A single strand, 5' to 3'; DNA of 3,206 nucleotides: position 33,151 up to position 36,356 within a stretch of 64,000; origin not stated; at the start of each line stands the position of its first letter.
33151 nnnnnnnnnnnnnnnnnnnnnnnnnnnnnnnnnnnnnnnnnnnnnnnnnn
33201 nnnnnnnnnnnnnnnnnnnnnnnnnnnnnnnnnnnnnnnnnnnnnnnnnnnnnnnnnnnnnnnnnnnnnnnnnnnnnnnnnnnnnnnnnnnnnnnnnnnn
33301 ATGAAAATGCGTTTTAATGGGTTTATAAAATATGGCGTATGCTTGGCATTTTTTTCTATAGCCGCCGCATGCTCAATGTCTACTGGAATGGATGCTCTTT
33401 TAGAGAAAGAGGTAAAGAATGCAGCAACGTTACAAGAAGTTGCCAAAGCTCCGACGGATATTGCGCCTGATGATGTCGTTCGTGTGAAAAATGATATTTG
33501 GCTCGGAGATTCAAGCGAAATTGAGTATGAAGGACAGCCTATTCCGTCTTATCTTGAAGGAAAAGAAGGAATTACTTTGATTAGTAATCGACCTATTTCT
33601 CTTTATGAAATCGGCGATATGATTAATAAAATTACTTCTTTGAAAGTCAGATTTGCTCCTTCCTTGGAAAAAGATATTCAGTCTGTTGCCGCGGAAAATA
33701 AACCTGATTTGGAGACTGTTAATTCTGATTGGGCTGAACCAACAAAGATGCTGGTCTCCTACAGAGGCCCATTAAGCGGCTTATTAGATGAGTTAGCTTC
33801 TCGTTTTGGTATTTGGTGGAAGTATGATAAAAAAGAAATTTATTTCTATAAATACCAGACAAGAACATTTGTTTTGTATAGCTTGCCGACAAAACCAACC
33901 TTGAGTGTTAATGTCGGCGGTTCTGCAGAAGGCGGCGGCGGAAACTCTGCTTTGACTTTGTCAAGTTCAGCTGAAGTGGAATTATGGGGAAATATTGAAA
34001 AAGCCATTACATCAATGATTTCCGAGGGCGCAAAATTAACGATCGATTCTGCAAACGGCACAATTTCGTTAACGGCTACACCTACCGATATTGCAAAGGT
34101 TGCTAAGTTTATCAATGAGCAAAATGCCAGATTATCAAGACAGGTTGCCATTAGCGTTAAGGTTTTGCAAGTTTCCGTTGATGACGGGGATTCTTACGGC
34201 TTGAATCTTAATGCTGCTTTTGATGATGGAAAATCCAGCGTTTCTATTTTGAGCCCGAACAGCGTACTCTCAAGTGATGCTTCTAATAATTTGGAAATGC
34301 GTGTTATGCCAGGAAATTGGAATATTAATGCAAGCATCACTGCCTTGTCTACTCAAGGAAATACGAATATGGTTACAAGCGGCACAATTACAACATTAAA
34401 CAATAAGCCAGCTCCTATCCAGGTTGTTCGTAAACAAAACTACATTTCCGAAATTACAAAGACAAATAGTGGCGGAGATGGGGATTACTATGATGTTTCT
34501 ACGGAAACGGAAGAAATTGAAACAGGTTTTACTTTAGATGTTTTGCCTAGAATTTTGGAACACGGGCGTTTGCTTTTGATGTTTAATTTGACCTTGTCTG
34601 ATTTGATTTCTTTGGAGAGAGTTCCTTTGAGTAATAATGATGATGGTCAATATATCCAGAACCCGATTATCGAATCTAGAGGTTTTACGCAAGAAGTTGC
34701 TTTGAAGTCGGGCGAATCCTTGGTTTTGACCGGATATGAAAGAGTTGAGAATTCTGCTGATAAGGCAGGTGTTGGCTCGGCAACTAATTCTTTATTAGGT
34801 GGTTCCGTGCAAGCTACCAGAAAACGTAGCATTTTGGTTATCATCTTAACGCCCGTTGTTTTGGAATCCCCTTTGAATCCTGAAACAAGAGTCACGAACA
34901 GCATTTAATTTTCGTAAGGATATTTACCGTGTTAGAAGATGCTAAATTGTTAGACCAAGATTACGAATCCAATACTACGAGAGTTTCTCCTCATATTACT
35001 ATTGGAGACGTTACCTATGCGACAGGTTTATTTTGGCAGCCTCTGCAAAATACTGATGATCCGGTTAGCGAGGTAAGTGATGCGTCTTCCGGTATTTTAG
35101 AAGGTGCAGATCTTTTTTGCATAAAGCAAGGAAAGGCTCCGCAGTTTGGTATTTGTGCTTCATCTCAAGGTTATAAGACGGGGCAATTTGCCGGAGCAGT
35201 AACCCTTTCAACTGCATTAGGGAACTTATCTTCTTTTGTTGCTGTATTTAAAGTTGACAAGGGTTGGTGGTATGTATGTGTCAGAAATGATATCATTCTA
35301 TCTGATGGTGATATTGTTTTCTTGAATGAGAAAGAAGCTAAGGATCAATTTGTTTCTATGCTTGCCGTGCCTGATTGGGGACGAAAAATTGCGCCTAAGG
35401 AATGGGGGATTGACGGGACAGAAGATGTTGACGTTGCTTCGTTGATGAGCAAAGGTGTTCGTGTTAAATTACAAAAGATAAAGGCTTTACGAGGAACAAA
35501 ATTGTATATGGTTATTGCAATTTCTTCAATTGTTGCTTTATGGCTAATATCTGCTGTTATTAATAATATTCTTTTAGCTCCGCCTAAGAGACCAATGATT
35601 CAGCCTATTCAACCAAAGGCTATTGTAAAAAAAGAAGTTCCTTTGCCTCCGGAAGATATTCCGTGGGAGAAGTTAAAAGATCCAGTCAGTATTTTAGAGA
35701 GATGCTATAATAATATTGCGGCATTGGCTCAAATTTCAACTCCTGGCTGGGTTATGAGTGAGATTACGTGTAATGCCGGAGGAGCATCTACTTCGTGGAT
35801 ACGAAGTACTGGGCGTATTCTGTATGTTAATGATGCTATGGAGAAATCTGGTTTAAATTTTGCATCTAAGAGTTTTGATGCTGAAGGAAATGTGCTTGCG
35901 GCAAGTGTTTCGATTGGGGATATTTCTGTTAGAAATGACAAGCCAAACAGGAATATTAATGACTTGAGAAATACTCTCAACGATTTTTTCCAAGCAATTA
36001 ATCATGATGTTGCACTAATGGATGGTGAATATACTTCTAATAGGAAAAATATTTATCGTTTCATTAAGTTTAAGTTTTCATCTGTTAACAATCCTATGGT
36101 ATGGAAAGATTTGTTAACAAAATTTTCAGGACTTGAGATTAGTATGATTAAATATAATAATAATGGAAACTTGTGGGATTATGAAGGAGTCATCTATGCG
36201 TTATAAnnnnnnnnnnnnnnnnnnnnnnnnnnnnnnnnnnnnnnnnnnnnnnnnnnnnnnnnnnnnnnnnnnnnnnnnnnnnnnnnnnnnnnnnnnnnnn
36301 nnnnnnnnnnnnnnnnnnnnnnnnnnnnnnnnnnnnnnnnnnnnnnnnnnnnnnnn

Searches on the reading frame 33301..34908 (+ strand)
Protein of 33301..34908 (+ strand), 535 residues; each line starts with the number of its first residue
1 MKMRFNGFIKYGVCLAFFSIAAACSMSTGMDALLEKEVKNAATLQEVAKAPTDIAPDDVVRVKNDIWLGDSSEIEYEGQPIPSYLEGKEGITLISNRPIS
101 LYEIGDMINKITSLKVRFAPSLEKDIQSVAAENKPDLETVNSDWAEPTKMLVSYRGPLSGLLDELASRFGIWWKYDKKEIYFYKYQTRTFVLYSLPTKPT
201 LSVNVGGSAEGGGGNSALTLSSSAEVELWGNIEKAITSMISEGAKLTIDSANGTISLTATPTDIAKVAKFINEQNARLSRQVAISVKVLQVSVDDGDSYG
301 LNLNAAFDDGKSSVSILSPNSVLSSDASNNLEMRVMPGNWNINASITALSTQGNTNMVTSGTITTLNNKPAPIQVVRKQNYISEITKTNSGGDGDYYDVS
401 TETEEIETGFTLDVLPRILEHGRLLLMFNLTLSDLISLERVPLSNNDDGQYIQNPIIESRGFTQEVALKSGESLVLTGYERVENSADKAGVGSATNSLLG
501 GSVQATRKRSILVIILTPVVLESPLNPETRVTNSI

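Call 23: search_protein_families(library=pfam, proteins=[window:33301-34908:+], max_evalue=0.001)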
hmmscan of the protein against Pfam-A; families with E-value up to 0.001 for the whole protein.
window:33301-34908:+ (535 aa): 1 family
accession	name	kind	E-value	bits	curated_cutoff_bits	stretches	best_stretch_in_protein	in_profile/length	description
PF00263.26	Secretin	-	4e-17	62.8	27.5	1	348-521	1-168/169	Bacterial type II and III secretion system protein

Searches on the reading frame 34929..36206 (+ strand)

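Call 23: search_protein_families(library=pfam, proteins=[window:34929-36206:+], max_evalue=0.001)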
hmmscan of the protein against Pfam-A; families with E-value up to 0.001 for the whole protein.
window:34929-36206:+ (425 aa): 1 family
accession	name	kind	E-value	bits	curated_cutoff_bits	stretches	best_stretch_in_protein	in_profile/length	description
PF06864.17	PAP_PilO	-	3.2e-11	43.2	26.7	1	31-337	2-318/419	Pilin accessory protein (PilO)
